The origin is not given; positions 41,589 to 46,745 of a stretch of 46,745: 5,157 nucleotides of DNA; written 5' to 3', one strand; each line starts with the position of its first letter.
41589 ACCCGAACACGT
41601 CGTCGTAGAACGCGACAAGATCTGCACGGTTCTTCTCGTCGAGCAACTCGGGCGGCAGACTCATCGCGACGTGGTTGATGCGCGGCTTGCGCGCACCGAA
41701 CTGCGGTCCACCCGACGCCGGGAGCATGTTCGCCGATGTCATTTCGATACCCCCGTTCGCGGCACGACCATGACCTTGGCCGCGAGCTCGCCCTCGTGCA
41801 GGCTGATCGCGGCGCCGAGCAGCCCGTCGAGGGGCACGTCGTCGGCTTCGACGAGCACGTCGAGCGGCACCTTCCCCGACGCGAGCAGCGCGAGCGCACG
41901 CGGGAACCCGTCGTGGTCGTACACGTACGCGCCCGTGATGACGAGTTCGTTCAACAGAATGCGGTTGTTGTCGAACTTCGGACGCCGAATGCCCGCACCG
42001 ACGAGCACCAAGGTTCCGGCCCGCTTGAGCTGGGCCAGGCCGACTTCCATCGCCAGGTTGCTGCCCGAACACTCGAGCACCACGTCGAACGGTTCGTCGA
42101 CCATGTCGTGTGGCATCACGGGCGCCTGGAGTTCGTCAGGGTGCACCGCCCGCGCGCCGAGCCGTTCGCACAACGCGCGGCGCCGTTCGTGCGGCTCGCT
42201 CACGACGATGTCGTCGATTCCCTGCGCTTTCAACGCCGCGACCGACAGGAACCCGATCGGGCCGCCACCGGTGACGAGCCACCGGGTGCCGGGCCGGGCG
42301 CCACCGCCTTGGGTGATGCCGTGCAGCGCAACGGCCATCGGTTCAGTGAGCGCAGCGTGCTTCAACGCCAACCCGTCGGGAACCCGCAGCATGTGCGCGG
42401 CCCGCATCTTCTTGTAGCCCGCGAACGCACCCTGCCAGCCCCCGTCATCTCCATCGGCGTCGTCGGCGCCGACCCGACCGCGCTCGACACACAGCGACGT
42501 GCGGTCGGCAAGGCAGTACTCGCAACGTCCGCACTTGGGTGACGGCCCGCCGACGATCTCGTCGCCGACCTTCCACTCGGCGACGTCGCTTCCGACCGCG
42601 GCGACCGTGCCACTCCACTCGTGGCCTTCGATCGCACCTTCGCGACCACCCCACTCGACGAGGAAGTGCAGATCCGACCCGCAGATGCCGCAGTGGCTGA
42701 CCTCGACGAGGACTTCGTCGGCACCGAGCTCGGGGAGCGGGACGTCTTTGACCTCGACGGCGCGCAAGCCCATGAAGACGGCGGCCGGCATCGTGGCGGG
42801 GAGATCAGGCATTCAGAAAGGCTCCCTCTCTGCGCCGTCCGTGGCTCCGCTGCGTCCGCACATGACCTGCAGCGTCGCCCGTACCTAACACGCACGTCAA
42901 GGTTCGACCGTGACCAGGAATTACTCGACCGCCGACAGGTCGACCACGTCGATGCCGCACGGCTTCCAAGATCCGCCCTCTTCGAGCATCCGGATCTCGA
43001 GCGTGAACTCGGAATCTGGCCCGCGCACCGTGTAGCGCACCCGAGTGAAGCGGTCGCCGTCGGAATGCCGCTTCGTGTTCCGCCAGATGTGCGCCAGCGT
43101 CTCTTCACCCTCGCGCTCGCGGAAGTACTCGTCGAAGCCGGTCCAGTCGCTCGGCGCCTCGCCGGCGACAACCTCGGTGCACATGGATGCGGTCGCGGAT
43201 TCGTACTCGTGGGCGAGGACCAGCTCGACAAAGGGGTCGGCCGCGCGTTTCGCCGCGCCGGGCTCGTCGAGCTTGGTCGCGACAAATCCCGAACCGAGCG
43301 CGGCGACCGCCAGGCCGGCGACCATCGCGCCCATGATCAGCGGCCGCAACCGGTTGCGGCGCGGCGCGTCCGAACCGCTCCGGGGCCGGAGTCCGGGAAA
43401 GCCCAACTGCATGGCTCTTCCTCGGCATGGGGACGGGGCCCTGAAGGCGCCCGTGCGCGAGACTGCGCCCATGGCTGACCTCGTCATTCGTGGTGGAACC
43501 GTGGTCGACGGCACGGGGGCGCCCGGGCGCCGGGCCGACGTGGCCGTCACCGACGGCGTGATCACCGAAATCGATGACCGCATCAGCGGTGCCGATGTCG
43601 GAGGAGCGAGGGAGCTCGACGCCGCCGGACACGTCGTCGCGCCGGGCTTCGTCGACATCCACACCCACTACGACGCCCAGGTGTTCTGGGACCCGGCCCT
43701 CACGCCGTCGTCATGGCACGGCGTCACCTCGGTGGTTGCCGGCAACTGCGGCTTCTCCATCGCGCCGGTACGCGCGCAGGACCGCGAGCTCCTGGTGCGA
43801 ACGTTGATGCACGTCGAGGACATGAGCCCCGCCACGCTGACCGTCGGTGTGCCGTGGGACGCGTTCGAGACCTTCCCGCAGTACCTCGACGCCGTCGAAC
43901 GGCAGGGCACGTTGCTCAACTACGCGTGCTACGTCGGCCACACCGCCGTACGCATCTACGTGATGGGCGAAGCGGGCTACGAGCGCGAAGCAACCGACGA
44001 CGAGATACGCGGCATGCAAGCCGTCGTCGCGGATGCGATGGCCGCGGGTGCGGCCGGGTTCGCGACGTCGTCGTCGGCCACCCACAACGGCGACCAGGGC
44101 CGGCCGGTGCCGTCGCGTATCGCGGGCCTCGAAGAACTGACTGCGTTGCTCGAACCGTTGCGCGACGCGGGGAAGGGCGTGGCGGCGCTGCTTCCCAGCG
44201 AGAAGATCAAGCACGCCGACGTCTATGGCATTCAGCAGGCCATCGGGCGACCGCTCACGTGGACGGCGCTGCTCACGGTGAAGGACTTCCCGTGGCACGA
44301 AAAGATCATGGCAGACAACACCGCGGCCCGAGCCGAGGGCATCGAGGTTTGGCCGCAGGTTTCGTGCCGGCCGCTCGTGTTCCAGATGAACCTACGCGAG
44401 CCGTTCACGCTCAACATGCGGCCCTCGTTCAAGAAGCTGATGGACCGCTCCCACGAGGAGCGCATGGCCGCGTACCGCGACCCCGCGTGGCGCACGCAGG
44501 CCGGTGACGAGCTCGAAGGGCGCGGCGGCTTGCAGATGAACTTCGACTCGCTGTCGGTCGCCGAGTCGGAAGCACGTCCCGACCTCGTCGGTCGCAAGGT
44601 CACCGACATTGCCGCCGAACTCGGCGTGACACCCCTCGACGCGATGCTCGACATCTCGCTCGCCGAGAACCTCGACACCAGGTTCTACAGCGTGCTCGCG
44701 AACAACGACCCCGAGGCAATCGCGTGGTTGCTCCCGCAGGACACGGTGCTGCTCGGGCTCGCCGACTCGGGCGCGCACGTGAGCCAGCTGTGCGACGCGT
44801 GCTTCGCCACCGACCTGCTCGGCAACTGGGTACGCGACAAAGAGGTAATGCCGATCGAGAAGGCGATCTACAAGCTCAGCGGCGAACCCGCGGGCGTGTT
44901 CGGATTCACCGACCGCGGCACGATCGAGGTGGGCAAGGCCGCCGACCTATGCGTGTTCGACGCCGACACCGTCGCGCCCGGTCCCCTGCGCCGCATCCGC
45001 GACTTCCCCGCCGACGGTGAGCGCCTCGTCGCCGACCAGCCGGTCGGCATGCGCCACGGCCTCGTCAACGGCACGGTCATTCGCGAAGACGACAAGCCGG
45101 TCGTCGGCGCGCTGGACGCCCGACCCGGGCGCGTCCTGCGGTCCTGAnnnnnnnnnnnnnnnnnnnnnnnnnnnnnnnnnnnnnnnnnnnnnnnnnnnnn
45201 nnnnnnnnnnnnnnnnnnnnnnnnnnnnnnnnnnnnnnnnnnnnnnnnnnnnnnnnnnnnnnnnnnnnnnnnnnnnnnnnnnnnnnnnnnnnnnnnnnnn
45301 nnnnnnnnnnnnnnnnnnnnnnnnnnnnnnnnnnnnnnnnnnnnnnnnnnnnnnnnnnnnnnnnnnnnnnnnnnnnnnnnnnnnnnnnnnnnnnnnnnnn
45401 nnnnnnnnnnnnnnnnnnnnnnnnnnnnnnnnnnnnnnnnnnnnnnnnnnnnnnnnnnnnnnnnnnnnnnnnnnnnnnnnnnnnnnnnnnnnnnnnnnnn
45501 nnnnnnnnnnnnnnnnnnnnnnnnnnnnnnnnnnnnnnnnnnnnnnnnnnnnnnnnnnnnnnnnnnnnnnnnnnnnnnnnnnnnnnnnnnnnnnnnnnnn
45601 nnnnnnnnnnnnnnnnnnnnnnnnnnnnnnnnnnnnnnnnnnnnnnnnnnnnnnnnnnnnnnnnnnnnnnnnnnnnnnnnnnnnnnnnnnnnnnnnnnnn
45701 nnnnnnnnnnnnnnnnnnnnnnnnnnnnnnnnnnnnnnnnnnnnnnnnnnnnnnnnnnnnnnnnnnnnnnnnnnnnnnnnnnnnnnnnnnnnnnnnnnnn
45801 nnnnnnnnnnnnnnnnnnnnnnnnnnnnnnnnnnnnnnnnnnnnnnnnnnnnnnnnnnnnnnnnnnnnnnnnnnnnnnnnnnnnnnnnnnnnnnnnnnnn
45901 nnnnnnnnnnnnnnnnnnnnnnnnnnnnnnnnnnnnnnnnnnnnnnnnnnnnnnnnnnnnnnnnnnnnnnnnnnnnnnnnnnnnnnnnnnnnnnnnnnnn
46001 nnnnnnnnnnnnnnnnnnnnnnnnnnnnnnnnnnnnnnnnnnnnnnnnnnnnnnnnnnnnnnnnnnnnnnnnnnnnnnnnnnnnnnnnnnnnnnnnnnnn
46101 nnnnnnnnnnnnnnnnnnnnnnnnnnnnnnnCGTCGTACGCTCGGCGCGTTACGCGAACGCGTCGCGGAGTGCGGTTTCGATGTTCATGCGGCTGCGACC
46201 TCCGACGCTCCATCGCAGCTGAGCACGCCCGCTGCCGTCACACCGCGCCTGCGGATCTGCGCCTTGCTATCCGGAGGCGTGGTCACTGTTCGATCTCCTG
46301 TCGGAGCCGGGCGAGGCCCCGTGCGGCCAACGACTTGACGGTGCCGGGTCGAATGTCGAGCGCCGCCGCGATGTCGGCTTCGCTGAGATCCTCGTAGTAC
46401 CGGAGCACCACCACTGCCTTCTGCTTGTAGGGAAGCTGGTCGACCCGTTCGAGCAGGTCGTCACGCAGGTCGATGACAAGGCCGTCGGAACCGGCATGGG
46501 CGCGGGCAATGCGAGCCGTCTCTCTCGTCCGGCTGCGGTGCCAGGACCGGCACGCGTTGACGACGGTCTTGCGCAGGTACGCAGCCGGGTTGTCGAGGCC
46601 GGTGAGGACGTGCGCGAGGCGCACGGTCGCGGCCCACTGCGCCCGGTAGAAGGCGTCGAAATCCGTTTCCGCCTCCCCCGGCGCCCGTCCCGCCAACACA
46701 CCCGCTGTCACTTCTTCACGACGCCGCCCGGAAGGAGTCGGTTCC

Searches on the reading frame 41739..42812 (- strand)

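Call 8: search_protein_families(library=pfam, proteins=[window:41739-42812:-], max_evalue=0.01)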
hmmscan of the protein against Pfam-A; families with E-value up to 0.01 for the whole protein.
window:41739-42812:- (357 aa): 3 families
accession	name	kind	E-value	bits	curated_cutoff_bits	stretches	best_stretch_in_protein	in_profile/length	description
PF08240.17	ADH_N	-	9.2e-22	77.7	23.5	1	30-146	1-104/104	Alcohol dehydrogenase GroES-like domain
PF00107.32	ADH_zinc_N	-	8.8e-21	74.6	31.8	1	185-311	1-128/129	Zinc-binding dehydrogenase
PF16912.11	Glu_dehyd_C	-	5.3e-12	46.1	34.9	1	152-283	3-140/211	Glucose dehydrogenase C-terminus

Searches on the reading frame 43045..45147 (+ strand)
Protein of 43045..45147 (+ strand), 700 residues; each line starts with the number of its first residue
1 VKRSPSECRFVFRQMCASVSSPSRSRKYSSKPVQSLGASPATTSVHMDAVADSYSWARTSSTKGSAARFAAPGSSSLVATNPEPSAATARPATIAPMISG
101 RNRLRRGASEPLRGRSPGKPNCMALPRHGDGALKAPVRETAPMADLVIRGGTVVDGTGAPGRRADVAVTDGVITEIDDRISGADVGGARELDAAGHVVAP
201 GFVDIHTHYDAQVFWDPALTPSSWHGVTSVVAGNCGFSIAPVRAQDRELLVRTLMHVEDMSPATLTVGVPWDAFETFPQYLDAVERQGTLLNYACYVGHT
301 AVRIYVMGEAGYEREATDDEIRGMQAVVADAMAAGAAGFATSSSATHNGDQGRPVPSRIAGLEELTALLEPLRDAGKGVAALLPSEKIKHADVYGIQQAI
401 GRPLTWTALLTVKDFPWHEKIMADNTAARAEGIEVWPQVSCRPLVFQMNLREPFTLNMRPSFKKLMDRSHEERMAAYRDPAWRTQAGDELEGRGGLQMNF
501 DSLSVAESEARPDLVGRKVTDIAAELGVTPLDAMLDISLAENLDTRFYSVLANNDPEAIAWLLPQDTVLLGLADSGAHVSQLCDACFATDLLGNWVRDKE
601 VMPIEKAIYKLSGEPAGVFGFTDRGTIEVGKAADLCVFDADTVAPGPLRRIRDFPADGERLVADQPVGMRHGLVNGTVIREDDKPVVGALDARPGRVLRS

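Call 8: search_protein_families(library=pfam, proteins=[window:43045-45147:+], max_evalue=0.01)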
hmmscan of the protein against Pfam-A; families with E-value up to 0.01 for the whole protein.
window:43045-45147:+ (700 aa): 2 families
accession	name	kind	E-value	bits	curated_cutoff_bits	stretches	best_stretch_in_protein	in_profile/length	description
PF07969.17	Amidohydro_3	-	1.3e-27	97.9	29.7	1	190-644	2-450/472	Amidohydrolase family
PF01979.26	Amidohydro_1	-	9.8e-10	38.6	25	1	591-642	272-322/345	Amidohydrolase family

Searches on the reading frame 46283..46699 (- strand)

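Call 8: search_protein_families(library=pfam, proteins=[window:46283-46699:-], max_evalue=0.01)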
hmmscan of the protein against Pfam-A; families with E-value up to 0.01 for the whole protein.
window:46283-46699:- (138 aa): 4 families
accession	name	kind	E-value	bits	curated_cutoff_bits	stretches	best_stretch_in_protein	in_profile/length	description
PF08281.18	Sigma70_r4_2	-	1.1e-15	57.4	25.7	1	80-132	2-54/54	Sigma-70, region 4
PF04545.22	Sigma70_r4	-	5.1e-11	42.4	24.1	1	87-134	3-50/50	Sigma-70, region 4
PF22943.2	HTH_68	-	0.0016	18.4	27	1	96-130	10-43/45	Putative helix-turn-helix domain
PF07638.17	Sigma70_ECF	-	0.0028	18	21.1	1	63-123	111-170/185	ECF sigma factor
